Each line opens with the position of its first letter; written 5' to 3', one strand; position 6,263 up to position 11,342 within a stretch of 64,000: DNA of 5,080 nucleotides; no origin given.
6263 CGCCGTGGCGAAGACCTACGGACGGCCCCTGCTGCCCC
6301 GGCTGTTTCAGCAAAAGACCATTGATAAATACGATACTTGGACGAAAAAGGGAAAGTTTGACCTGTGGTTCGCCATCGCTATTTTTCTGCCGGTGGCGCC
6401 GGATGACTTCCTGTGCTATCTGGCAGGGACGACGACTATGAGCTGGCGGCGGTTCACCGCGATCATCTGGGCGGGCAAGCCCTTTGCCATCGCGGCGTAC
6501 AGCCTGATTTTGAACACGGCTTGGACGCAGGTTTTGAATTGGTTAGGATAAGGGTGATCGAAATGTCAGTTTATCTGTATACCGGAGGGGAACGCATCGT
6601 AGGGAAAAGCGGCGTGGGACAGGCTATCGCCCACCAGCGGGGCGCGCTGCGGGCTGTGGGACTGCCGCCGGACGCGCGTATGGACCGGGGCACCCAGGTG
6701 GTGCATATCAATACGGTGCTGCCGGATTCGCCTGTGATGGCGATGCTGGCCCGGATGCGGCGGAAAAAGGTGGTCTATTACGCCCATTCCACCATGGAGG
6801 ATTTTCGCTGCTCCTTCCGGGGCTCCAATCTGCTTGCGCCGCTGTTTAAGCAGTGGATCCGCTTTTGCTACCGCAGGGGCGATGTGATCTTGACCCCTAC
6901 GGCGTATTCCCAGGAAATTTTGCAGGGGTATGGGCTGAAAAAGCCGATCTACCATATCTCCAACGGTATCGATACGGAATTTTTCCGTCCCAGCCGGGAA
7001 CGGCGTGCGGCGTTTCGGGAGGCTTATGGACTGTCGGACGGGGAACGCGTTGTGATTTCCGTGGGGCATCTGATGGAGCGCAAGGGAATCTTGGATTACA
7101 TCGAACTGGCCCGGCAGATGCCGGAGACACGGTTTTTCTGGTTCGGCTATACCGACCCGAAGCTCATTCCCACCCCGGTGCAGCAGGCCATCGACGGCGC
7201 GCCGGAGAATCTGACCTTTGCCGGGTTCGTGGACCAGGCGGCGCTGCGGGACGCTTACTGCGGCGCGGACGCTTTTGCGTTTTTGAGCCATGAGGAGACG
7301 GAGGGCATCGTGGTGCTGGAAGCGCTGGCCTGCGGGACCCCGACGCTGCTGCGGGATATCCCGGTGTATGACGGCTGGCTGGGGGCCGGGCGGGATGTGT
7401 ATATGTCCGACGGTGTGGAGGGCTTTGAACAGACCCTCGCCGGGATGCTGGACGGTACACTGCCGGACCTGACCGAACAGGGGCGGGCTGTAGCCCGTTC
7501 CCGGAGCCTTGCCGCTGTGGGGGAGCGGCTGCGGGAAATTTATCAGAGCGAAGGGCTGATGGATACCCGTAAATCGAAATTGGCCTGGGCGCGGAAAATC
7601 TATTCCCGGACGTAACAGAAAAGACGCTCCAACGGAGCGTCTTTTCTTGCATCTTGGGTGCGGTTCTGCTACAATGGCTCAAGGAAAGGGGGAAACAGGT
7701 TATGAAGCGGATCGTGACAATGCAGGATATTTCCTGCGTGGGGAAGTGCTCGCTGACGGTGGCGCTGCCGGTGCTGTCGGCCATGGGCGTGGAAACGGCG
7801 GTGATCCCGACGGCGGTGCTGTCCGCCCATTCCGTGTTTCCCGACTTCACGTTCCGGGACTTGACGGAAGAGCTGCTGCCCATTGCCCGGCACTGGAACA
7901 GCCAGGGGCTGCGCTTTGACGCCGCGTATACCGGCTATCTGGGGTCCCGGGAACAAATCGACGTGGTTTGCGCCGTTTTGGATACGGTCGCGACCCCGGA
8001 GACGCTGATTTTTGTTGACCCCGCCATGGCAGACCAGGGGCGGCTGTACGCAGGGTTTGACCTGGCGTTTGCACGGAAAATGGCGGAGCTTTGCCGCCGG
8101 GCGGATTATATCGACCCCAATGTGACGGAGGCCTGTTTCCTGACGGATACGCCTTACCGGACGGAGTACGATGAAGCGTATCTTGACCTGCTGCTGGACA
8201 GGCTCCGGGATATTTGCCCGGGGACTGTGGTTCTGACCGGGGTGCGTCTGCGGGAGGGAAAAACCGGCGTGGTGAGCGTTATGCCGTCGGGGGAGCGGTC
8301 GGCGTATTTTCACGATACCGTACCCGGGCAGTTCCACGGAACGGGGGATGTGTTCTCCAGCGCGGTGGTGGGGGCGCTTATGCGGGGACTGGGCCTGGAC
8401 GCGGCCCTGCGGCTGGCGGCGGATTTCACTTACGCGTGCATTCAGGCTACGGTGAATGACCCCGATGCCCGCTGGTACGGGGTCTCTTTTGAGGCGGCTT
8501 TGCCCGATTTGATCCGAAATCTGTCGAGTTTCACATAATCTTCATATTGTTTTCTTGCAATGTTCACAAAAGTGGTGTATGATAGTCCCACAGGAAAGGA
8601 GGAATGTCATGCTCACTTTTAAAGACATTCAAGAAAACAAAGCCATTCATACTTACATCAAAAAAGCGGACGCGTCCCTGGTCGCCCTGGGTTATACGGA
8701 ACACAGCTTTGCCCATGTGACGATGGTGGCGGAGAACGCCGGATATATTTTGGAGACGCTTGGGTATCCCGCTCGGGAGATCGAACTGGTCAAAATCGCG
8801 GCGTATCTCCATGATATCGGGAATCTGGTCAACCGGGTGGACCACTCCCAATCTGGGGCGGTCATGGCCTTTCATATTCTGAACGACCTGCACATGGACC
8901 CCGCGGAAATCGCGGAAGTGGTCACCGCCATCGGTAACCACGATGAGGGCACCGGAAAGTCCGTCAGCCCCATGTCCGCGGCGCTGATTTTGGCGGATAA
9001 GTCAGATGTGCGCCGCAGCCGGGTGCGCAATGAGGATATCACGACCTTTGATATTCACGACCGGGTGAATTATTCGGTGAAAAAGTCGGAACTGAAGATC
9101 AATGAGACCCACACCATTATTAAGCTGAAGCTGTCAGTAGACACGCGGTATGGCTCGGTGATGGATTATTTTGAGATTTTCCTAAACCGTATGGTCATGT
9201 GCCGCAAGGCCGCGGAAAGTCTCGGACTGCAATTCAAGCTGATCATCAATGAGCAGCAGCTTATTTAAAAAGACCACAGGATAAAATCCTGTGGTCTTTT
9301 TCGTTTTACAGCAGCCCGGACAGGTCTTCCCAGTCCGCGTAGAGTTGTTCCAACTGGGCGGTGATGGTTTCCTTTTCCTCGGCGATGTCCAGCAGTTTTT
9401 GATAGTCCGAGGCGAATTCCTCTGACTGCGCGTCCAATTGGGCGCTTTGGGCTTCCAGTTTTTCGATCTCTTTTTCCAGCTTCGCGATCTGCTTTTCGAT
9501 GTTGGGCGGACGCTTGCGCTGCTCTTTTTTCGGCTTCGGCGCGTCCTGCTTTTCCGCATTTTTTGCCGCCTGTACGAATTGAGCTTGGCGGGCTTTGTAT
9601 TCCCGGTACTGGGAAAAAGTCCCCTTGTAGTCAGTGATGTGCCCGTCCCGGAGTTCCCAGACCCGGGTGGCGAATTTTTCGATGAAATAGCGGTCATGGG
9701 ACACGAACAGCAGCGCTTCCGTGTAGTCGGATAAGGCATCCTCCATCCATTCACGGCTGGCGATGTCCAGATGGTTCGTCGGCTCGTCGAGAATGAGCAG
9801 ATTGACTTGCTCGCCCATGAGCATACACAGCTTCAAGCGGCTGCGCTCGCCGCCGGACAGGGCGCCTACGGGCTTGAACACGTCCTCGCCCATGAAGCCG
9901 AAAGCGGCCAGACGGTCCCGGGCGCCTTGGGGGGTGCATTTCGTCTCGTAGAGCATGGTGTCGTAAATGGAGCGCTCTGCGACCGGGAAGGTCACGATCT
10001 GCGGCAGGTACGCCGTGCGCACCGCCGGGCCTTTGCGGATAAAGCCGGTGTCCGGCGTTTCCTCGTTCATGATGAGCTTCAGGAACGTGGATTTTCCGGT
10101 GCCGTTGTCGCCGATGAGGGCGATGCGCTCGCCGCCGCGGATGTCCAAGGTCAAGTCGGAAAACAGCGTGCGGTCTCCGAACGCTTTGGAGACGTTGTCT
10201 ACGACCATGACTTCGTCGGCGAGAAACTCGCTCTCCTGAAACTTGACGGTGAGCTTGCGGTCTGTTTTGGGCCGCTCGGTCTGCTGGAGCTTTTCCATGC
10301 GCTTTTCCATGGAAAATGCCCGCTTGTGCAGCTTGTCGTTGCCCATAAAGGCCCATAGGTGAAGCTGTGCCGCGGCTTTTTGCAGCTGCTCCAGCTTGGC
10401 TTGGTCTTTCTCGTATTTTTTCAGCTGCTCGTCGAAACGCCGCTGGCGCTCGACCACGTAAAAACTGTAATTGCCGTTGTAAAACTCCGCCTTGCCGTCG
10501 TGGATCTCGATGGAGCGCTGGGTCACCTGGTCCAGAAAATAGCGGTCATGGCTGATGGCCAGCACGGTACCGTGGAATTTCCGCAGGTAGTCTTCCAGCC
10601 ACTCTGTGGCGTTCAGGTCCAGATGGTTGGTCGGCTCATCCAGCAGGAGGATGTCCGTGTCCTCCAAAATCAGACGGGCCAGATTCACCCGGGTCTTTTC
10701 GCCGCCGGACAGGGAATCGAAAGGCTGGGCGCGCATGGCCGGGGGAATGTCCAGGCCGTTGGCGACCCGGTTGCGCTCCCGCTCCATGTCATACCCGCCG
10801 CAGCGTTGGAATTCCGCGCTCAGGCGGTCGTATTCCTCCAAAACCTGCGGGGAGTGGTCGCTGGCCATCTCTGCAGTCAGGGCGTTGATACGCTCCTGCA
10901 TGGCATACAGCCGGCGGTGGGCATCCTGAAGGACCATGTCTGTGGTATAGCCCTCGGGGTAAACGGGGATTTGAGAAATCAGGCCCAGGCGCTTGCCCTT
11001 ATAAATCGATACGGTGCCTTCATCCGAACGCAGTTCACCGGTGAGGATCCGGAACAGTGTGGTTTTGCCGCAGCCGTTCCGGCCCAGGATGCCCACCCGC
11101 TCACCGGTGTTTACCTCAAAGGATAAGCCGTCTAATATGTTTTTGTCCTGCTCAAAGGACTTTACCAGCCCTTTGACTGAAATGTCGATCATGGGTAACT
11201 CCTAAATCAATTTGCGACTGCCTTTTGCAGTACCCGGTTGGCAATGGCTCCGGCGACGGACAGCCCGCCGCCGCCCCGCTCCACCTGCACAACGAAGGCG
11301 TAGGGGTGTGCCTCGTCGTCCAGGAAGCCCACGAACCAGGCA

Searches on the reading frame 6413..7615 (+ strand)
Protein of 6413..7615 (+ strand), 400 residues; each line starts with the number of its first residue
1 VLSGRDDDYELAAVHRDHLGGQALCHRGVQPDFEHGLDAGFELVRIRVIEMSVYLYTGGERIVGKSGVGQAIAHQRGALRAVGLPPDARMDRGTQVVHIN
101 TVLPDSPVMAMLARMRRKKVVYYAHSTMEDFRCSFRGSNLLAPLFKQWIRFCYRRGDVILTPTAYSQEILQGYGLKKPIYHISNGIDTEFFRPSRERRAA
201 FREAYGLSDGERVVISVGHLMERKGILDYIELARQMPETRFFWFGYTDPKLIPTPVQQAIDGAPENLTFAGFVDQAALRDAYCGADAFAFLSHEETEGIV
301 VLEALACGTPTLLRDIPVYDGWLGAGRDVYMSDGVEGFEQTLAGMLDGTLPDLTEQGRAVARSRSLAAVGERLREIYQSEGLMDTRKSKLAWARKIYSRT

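Call 83: search_protein_families(library=pfam, proteins=[window:6413-7615:+], max_evalue=0.00001)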
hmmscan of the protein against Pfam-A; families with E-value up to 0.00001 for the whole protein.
window:6413-7615:+ (400 aa): 4 families
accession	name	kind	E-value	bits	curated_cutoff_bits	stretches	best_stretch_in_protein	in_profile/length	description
PF00534.26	Glycos_transf_1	-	7.5e-16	58.6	26.4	1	200-319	4-127/172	Glycosyl transferases group 1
PF13439.12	Glyco_transf_4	-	1.8e-15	57.8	28.5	1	95-189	74-169/170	Glycosyltransferase Family 4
PF13692.12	Glyco_trans_1_4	-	5.8e-12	46.5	27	1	212-317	2-109/142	Glycosyl transferases group 1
PF13579.12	Glyco_trans_4_4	-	5.4e-08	33.8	29.7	1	75-185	60-158/158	Glycosyl transferase 4-like domain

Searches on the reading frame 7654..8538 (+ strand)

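Call 83: search_protein_families(library=pfam, proteins=[window:7654-8538:+], max_evalue=0.00001)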
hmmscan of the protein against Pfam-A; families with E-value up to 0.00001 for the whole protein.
window:7654-8538:+ (294 aa): 1 family
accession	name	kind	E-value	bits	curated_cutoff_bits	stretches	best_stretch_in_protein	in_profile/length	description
PF08543.17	Phos_pyr_kin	-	1.5e-18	67.6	27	1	66-267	39-236/246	Phosphomethylpyrimidine kinase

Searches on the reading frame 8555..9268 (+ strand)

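Call 83: search_protein_families(library=pfam, proteins=[window:8555-9268:+], max_evalue=0.00001)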
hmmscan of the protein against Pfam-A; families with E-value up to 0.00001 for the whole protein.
window:8555-9268:+ (237 aa): 1 family
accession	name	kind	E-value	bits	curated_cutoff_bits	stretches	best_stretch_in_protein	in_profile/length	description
PF01966.28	HD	-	2.2e-08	34.8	22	1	52-150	2-110/116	HD domain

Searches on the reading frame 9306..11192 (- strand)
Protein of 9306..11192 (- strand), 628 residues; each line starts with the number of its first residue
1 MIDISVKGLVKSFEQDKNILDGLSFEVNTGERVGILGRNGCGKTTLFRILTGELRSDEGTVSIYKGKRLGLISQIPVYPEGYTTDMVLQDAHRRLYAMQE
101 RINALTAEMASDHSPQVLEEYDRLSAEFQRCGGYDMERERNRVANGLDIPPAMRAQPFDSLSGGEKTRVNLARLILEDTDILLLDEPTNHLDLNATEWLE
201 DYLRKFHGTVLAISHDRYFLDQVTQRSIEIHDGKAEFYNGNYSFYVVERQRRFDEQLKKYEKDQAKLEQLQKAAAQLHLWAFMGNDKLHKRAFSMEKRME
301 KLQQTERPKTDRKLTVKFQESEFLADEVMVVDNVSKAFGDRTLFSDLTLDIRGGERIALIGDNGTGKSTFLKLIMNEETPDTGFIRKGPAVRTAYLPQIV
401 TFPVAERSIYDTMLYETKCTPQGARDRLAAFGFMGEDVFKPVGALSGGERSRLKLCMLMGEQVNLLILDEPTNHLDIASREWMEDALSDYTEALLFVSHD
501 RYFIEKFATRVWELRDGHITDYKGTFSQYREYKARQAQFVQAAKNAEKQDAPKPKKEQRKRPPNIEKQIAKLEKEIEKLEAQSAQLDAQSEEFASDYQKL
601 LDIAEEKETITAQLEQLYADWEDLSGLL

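Call 83: search_protein_families(library=pfam, proteins=[window:9306-11192:-], max_evalue=0.00001)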
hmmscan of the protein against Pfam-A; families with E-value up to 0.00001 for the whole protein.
window:9306-11192:- (628 aa): 7 families
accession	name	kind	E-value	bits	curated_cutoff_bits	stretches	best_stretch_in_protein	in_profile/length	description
PF00005.33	ABC_tran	-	1.1e-49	169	25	2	20-189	1-137/137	ABC transporter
PF12848.13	ABC_tran_Xtn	-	1.3e-17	64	25.9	1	228-315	1-82/85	ABC transporter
PF13304.12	AAA_21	-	5.6e-13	50.1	27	0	358-383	3-34/304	AAA domain, putative AbiEii toxin, Type IV TA system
PF16326.10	ABC_tran_CTD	-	1.2e-11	45.1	32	1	566-625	7-68/69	ABC transporter C-terminal domain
PF02463.25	SMC_N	-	1.5e-09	38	40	0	160-225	136-206/220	RecF/RecN/SMC N terminal domain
PF13476.12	AAA_23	-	3.1e-07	31.7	27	0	34-51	23-40/201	AAA domain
PF13555.12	AAA_29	-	6.1e-06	26.3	27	0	345-371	13-39/61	P-loop containing region of AAA domain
